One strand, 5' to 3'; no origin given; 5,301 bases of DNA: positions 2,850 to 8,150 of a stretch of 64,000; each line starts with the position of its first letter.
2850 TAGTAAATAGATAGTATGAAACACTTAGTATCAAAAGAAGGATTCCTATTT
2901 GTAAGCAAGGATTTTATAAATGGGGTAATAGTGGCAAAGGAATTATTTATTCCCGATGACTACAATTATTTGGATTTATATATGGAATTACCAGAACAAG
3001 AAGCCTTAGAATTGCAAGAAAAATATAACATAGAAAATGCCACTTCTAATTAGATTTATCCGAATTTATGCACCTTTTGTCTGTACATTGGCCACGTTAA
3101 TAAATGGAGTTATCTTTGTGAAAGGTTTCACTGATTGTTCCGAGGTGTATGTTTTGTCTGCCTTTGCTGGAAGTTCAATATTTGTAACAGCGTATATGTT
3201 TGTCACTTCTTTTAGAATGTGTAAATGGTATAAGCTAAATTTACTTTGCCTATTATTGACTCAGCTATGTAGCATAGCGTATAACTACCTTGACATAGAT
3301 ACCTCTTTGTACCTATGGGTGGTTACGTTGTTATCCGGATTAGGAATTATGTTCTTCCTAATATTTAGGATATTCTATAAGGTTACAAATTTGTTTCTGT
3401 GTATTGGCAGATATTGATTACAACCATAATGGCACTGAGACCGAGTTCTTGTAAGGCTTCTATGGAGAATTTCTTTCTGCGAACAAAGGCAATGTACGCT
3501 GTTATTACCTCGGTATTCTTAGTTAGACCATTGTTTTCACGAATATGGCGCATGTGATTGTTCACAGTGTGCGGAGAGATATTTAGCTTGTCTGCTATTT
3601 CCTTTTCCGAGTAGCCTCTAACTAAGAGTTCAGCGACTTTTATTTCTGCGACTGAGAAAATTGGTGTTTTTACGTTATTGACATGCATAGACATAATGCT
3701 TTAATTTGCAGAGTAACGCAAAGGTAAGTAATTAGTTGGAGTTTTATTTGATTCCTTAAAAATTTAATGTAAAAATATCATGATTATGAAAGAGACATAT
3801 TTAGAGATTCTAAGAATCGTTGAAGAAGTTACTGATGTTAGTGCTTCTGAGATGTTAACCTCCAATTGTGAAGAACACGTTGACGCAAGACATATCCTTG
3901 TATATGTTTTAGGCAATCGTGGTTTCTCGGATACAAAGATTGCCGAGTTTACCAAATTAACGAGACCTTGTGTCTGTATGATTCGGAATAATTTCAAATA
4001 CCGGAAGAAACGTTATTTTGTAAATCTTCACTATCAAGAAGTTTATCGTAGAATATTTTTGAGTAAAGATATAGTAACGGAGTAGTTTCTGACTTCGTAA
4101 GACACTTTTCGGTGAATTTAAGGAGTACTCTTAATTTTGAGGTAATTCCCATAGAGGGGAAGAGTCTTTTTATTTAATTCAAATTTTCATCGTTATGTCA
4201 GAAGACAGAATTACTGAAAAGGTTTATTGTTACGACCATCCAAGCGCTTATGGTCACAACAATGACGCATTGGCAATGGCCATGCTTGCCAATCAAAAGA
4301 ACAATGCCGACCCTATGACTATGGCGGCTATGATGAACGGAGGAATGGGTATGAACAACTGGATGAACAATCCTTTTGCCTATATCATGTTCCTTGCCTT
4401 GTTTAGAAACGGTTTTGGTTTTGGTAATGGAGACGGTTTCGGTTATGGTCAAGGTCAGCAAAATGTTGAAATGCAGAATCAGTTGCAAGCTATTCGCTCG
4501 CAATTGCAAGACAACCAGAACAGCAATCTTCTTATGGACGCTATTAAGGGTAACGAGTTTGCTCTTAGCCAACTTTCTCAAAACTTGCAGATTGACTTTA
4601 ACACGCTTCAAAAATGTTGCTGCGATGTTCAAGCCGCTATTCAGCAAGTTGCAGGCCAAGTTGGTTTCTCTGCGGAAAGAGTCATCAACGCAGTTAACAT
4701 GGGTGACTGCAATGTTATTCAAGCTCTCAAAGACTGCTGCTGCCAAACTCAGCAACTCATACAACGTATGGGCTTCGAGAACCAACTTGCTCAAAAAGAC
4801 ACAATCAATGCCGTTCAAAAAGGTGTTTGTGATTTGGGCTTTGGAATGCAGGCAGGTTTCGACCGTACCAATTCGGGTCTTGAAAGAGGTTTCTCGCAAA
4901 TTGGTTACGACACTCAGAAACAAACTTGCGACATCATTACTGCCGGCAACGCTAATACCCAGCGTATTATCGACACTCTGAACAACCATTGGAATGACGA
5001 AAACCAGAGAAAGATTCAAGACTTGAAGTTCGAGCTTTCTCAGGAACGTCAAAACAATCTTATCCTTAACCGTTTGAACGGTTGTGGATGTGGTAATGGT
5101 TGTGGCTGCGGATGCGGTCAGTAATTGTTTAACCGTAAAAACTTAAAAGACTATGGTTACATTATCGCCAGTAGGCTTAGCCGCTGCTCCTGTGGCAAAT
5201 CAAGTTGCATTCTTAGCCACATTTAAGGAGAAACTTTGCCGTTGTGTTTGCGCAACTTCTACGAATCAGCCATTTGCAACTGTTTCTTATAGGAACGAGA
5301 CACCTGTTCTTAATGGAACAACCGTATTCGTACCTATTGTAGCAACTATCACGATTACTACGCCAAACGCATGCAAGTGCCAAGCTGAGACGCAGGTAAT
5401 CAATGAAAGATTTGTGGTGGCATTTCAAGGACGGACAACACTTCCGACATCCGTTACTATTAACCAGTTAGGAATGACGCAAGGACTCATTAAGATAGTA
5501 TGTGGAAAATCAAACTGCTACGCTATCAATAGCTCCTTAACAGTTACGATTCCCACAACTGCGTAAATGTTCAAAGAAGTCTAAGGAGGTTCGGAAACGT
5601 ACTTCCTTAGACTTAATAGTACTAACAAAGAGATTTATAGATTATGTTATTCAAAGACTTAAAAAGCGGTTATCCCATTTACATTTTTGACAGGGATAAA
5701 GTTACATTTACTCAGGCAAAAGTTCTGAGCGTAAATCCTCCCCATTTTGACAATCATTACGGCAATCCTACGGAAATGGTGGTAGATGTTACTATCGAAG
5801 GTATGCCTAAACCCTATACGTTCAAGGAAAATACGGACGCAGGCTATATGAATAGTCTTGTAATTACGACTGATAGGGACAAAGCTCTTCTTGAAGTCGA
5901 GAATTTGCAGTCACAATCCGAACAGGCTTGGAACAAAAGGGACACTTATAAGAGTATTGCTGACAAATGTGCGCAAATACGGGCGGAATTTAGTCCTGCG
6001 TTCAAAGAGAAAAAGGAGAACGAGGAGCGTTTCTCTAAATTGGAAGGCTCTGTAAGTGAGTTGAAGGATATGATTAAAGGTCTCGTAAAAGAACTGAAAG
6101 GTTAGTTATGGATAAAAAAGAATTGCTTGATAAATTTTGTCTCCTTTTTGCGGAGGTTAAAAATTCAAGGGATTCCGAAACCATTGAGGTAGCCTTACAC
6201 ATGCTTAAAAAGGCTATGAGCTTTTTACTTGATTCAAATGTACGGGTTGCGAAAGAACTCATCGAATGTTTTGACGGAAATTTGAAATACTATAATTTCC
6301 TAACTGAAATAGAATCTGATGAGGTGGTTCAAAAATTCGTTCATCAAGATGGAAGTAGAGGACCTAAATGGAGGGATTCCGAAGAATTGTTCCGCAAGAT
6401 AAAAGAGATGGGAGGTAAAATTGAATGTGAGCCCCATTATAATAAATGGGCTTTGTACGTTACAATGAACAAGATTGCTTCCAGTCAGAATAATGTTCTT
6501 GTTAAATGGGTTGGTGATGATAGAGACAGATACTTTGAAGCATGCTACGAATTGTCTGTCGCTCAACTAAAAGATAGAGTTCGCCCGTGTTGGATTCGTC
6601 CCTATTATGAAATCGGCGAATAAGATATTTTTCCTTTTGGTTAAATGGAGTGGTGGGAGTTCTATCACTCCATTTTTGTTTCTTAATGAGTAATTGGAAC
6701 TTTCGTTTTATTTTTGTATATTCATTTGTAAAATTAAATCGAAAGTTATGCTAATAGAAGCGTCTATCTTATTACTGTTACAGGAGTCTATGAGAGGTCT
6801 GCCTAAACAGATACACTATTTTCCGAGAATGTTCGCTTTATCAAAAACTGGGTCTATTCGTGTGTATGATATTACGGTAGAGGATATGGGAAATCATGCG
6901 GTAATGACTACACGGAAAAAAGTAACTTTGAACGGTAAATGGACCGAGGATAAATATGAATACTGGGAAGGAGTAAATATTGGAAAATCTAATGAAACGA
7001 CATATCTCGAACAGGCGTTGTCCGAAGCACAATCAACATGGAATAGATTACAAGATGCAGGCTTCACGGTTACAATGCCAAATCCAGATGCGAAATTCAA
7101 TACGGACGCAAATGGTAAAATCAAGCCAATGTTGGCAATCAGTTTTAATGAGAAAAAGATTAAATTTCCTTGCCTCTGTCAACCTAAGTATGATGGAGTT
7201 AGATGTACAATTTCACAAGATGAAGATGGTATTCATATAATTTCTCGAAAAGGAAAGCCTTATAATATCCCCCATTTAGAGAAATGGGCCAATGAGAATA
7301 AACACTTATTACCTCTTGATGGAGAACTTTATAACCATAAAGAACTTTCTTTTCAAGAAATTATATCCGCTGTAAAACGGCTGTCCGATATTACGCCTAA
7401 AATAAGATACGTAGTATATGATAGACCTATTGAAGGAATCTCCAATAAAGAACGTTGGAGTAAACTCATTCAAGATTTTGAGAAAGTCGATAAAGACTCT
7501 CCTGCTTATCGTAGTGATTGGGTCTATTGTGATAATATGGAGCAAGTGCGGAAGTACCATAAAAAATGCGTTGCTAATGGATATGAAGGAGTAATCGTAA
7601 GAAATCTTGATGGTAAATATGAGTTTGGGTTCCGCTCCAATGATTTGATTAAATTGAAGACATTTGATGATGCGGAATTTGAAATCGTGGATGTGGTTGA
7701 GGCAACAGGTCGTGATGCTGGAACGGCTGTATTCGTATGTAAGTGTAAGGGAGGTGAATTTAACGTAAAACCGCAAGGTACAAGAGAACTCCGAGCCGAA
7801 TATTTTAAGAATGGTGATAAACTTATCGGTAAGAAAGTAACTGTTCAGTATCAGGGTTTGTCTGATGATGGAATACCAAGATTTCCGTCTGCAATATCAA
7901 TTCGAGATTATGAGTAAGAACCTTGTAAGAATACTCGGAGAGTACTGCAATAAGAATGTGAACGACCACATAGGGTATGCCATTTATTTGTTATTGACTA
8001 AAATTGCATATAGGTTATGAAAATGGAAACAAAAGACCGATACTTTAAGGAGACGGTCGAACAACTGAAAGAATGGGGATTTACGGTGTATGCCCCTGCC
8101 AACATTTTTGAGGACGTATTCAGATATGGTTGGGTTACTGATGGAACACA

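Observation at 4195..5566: Unusual Cys/Gly-rich repeat protein with CCC triplets and a (Cys-Gly)n tail, plus a Cys-containing partner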

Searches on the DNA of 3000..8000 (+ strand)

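Call 5: search_dna_similar(query=window:3000-8000:+, collection=phages, mode=near)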
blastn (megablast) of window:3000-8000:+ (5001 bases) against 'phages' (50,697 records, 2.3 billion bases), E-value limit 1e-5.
No match.

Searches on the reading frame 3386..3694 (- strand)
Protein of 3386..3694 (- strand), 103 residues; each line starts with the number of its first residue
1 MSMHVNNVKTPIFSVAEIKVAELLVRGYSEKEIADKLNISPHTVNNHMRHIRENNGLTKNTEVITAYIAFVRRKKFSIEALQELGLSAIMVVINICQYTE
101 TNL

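Call 31: search_protein_families(library=phrogs, proteins=[window:3386-3694:-], max_evalue=0.001)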
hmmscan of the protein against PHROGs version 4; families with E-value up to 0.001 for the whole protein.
window:3386-3694:- (103 aa): 9 families
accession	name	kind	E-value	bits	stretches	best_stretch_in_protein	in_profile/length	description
phrog_24049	-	unknown function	1e-09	39.5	1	15-73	19-77/149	-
phrog_3855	-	DNA, RNA and nucleotide metabolism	1e-07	33.4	1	14-61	66-112/115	HTH DNA binding protein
phrog_10300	-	transcription regulation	2.4e-07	31.9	1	14-64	122-172/182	transcriptional regulator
phrog_27555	-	transcription regulation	1.1e-05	26.2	1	13-60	132-179/203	transcriptional regulator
phrog_323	-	transcription regulation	0.00013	22.6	1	9-75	145-207/319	transcriptional regulator, D5-like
phrog_1033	-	DNA, RNA and nucleotide metabolism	0.00018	22.4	1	19-55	144-174/334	ParB-like partition protein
phrog_11108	-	unknown function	0.00024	22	1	19-50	55-86/180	-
phrog_645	-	DNA, RNA and nucleotide metabolism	0.00065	20.9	1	18-69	28-76/196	Rnase E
phrog_664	-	DNA, RNA and nucleotide metabolism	0.00098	20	0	19-54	44-79/210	DNA binding protein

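Call 72: search_protein_families(library=pfam, proteins=[window:3386-3694:-], max_evalue=0.01)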
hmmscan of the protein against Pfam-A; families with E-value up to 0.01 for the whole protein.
window:3386-3694:- (103 aa): 13 families
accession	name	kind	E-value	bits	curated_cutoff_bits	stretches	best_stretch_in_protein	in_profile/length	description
PF00196.25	GerE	-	2e-11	43.8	23.5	1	13-63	3-53/57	Bacterial regulatory proteins, luxR family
PF08281.18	Sigma70_r4_2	-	4.1e-06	26.8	25.7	1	27-53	26-52/54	Sigma-70, region 4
PF13384.12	HTH_23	-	9.6e-06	25.7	24.6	1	19-57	9-46/50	Homeodomain-like domain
PF13542.12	HTH_Tnp_ISL3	-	5.9e-05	22.9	27.4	1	17-50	17-49/51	Helix-turn-helix domain of transposase family ISL3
PF13936.12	HTH_38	-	0.00018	21.6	27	1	19-49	12-42/44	Helix-turn-helix domain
PF07638.17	Sigma70_ECF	-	0.00066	20.1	21.1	1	20-53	144-177/185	ECF sigma factor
PF08279.18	HTH_11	-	0.00077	19.7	25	1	31-54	19-42/55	HTH domain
PF21694.2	DNA_pol3_delta_C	-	0.00078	19.9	27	1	19-53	49-83/121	DNA polymerase III delta subunit, C-terminal domain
PF13412.12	HTH_24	-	0.0017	18.3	21.9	1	29-49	19-39/48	Winged helix-turn-helix DNA-binding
PF04967.18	HTH_10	-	0.0028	17.9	23.1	1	28-52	24-48/53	HTH DNA binding domain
PF14493.12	HTH_40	-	0.0032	18.2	27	1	21-55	6-40/89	Helix-turn-helix domain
PF06056.18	Terminase_5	-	0.0045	17.3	20.3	1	22-51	8-37/58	Putative ATPase subunit of terminase (gpP-like)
PF12840.13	HTH_20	-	0.0053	17.1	27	0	29-56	20-46/51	Helix-turn-helix domain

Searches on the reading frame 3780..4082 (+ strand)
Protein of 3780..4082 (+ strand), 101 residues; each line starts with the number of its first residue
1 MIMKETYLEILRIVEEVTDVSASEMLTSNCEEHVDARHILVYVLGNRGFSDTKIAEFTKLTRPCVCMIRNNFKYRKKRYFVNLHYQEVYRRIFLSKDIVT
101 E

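Call 3: search_protein_families(library=phrogs, proteins=[window:3780-4082:+], max_evalue=0.1)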
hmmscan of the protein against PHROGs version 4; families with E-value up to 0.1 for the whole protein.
window:3780-4082:+ (101 aa): 2 families
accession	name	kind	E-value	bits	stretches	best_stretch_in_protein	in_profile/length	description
phrog_7529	-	unknown function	0.024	16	1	34-70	7-43/134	-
phrog_13690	-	unknown function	0.097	13.7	0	10-29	10-29/51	-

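Call 4: search_protein_families(library=pfam, proteins=[window:3780-4082:+], max_evalue=1)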
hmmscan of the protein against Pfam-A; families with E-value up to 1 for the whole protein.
window:3780-4082:+ (101 aa): 1 family
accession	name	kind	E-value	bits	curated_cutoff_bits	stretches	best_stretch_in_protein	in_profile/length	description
PF08299.17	Bac_DnaA_C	-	0.025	15.1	31.5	1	9-56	3-52/69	Bacterial dnaA protein helix-turn-helix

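Call 87: search_protein_families(library=padloc, proteins=[window:3780-4082:+], max_evalue=0.01)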
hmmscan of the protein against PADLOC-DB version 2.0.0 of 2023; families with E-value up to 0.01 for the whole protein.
window:3780-4082:+ (101 aa): 0 families

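Call 88: search_protein_families(library=ncbifam, proteins=[window:3780-4082:+], max_evalue=0.01)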
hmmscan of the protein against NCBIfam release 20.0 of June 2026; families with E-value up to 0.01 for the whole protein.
window:3780-4082:+ (101 aa): 0 families

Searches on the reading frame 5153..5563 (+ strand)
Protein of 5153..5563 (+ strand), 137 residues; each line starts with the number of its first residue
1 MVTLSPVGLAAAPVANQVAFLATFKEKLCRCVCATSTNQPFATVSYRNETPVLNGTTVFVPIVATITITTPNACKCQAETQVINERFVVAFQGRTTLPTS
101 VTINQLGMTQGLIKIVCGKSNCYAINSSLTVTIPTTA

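Call 3: search_protein_families(library=phrogs, proteins=[window:5153-5563:+], max_evalue=0.1)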
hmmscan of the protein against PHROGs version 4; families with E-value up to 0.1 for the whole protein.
window:5153-5563:+ (137 aa): 1 family
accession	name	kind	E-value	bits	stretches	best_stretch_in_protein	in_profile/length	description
phrog_35601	-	unknown function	0.004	17.8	1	89-120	5-34/49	-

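Call 4: search_protein_families(library=pfam, proteins=[window:5153-5563:+], max_evalue=1)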
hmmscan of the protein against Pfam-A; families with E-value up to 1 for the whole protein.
window:5153-5563:+ (137 aa): 0 families

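Call 22: search_dna_similar(query=window:5153-5563:+, collection=phages, mode=protein, max_rows=60, max_evalue=0.01)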
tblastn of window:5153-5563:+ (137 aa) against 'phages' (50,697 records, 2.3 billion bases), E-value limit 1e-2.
Records with a match: 3; places in all: 3; records where one place covers at least 80% of the query: 3.
Best place of each record, by identity: <60% 3.
By first word of the organism name: uncultured 2; Dulem 1.
By host as written in the record: - 2; Eulemur fulvus collaris 1.
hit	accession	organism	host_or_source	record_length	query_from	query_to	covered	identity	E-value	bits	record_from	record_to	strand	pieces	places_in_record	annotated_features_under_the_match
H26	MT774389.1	uncultured phage cr116_1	human feces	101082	2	133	96%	51.9%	7e-23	98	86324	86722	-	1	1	hypothetical protein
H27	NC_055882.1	uncultured phage cr116_1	human feces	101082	2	133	96%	51.9%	7e-23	98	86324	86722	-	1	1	hypothetical protein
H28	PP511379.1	Dulem virus 40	Eulemur fulvus collaris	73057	2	133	96%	43.0%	3e-11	65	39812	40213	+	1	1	hypothetical protein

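Call 46: find_homologous_proteins(query=window:5153-5563:+)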
Query window:5153-5563:+ (137 aa): 912 proteins with E <= 0.001 among 923 candidates; the best 120 are listed.
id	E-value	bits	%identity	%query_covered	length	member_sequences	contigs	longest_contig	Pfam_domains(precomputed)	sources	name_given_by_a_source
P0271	2.5e-75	268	95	98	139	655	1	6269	-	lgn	-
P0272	1.1e-73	263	95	97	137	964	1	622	-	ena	-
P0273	1.8e-72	259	93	93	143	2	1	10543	-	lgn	-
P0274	4.9e-72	258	93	97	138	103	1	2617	-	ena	-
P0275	6.1e-72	257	88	100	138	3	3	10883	-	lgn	-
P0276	2.3e-71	256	91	100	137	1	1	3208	-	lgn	-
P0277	5.1e-71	254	88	100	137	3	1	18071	-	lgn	-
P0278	2.5e-70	252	85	100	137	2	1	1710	-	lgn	-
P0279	2.9e-69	249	91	96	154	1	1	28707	-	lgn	-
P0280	7.9e-69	247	91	95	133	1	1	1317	-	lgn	-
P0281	1.5e-68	246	92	84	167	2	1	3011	-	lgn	-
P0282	4.5e-68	245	86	98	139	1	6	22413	-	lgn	-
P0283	4.8e-68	245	87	98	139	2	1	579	-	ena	-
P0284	5.8e-68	245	84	100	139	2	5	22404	-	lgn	-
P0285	6.3e-68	244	90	98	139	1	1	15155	-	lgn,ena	-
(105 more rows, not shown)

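Call 68: search_solved_structures(query=A4, max_evalue=10)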
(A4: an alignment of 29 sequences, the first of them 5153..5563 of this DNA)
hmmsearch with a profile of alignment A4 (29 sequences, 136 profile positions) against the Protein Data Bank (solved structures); distinct sequences matched with E-value up to 10: 0.

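Call 74: predict_structure(alignment_id=A5)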
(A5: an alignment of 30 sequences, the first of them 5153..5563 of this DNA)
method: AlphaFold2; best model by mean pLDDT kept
length: 137 residues; sequences in the alignment: 30
mean_pLDDT: 78.5   pTM: 0.70
mean pLDDT of the five models: 78.5, 76.3, 74.0, 64.9, 61.6
residues with pLDDT >= 90: 34; 70-90: 61; 50-70: 37; < 50: 5
segments of 3 or more residues with pLDDT < 50: 8-12
pLDDT, mean of each block of 10 residues (from residue 1): 55 70 75 63 92 91 90 66 89 87 90 66 85 81
secondary structure, 60 per line:
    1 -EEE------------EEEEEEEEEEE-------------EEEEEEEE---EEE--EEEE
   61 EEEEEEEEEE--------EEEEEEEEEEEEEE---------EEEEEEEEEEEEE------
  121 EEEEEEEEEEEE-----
elements in order: E2-4 E17-27 E41-48 E52-54 E57-70 E79-92 E102-114 E121-132

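Call 78: fold_search(model_id=the predicted structure, library=pdb)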
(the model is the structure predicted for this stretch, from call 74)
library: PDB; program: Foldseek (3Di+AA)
matches with E <= 10: 1396; with E <= 0.001: 0
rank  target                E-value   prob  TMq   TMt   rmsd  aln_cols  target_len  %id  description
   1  7ofh_A                2.0e-02  0.15  0.17  0.12  19.0       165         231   14  CryoEM structure of the outer membrane secretin pore pIV from the f1 filamentous bacteriophage. (released 2021-11-03)
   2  8co1_A1               2.3e-02  0.47  0.27  0.08  16.5       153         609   10  Type II Secretion System (released 2024-04-10)
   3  8hdr_G                3.0e-02  0.13  0.18  0.16  19.3       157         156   12  Cyanophage Pam3 neck (released 2023-02-01)
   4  1fx3_C                3.3e-02  0.82  0.30  0.29  11.6       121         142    8  CRYSTAL STRUCTURE OF H. INFLUENZAE SECB (released 2000-12-06)
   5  9f4a_LA               3.5e-02  0.15  0.14  0.09  16.3       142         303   10  Interface between baseplate cup and extended tail tube/sheath of Klebsiella phage KP1 variant vB_Kpn_Lilla1 (released 2025-05-14)
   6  1fx3_B                3.9e-02  0.77  0.30  0.28   6.2       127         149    8  CRYSTAL STRUCTURE OF H. INFLUENZAE SECB (released 2000-12-06)
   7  3klx_A                4.3e-02  0.21  0.20  0.16  16.5       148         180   14  Crystal structure of native abscisic acid receptor PYL3 (released 2010-11-10)
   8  9lh5_A                4.6e-02  0.51  0.26  0.12  10.3       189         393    7  human alpha 7 nicotinic acetylcholine receptor in complex with L-nicotine (open state) (released 2025-09-10)
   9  9m6x_M                5.1e-02  0.51  0.23  0.24  11.2       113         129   12  Cryo-EM structure of bacteriophage NF5 neck (released 2025-12-17)
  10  5ujv_A                6.3e-02  0.38  0.26  0.20  16.8       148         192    8  Crystal structure of FePYR1 in complex with abscisic acid (released 2017-11-08)
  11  1ozb_C                6.6e-02  0.75  0.31  0.31   6.2       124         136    7  Crystal Structure of SecB complexed with SecA C-terminus (released 2003-10-14)
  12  8v3t_L                6.6e-02  0.38  0.24  0.23  11.3       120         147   12  CryoEM Structure of Diffocin - precontracted - Collar (released 2024-08-28)
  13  1ozb_B                7.0e-02  0.63  0.29  0.29   6.6       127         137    8  Crystal Structure of SecB complexed with SecA C-terminus (released 2003-10-14)
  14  5wq8_A                7.4e-02  0.35  0.25  0.09  15.2       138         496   11  CryoEM structure of type II secretion system secretin GspD in Vibrio cholerae (released 2016-12-28)
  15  8ut1_A                7.8e-02  0.57  0.28  0.13   9.4       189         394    7  Alpha7-nicotinic acetylcholine receptor bound to epibatidine (released 2024-02-21)
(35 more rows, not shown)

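Call 81: fold_search(model_id=the predicted structure, library=viral)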
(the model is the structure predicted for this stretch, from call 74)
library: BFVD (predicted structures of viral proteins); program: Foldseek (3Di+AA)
matches with E <= 10: 1414; with E <= 0.001: 0
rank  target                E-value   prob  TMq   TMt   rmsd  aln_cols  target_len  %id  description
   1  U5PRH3                2.7e-03  0.57  0.23  0.19  20.9       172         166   11  Uncharacterized protein [Cyanophage PP]
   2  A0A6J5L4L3            4.9e-03  0.44  0.17  0.07  15.6       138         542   13  Pectate lyase superfamily protein [uncultured Caudovirales phage]
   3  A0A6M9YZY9            7.6e-03  0.94  0.31  0.24  10.7       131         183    8  (no name in the UniProt tables at hand)
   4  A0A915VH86            8.0e-03  0.38  0.19  0.09  15.9       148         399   11  (no name in the UniProt tables at hand)
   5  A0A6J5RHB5            8.5e-03  0.28  0.18  0.06  19.6       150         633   11  Uncharacterized protein [uncultured Caudovirales phage]
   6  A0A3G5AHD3            8.9e-03  0.92  0.33  0.28  10.4       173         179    9  Uncharacterized protein [Sylvanvirus sp.]
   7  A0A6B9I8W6            1.4e-02  0.63  0.21  0.07   9.7       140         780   11  (no name in the UniProt tables at hand)
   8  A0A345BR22            1.8e-02  0.13  0.16  0.13  20.5       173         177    8  (no name in the UniProt tables at hand)
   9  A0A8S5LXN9            1.9e-02  0.12  0.16  0.13  20.9       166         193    8  Tail sheath stabilizer [Myoviridae sp. ctZgq1]
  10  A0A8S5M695            2.5e-02  0.14  0.14  0.12  18.1       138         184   10  Uncharacterized protein [Myoviridae sp. ctlRg1]
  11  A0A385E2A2            2.9e-02  0.66  0.24  0.28  12.1       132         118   11  (no name in the UniProt tables at hand)
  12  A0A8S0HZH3            3.1e-02  0.57  0.23  0.04  14.9       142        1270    9  (no name in the UniProt tables at hand)
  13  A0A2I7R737            3.1e-02  0.21  0.22  0.18  18.4       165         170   10  (no name in the UniProt tables at hand)
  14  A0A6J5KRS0            3.1e-02  0.14  0.17  0.05  18.2       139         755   12  Major tropism determinant N-terminal domain-containing protein [uncultured Caudovirales phage]
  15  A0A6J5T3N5            3.6e-02  0.44  0.21  0.09  16.1       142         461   12  Uncharacterized protein [uncultured Caudovirales phage]
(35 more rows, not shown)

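Call 87: search_protein_families(library=padloc, proteins=[window:5153-5563:+], max_evalue=0.01)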
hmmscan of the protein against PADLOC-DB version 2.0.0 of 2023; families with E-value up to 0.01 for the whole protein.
window:5153-5563:+ (137 aa): 0 families

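Call 88: search_protein_families(library=ncbifam, proteins=[window:5153-5563:+], max_evalue=0.01)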
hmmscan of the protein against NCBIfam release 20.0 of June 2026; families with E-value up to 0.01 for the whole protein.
window:5153-5563:+ (137 aa): 0 families
